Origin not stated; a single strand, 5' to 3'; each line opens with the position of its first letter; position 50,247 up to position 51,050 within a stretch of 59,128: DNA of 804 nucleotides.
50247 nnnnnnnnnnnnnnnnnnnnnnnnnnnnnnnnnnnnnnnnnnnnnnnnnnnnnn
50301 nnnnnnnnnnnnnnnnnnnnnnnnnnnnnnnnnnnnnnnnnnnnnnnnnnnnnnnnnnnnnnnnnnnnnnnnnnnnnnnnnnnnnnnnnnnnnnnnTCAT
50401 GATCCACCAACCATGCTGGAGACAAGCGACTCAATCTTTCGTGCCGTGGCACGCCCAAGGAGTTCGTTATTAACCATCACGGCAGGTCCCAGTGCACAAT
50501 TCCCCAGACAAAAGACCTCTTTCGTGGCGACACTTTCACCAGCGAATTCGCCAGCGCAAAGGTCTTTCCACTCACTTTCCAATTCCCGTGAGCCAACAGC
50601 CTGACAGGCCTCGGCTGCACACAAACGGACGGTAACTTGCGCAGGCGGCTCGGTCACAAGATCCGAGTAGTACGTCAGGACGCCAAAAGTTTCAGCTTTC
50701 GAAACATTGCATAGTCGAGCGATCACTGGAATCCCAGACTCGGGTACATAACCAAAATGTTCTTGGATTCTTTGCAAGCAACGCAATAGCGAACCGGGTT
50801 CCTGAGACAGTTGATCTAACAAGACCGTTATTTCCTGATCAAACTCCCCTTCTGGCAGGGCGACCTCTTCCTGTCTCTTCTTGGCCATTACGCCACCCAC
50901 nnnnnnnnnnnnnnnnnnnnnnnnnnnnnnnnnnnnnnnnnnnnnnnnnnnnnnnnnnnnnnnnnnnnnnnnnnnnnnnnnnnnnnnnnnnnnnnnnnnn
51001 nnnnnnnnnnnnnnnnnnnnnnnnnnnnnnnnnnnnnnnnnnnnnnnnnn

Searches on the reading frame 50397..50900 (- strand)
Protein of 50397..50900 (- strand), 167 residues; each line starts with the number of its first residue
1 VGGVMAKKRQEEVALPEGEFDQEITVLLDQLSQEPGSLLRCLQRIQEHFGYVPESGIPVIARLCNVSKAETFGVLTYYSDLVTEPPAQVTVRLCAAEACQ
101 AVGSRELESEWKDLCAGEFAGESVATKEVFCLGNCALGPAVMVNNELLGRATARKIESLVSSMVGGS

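Call 7: search_protein_families(library=pfam, proteins=[window:50397-50900:-], max_evalue=0.001)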
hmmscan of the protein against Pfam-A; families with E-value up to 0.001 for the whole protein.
window:50397-50900:- (167 aa): 1 family
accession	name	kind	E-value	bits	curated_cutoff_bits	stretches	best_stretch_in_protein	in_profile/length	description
PF01257.25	2Fe-2S_thioredx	-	7.7e-28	97.6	24.8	1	28-162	5-143/145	Thioredoxin-like [2Fe-2S] ferredoxin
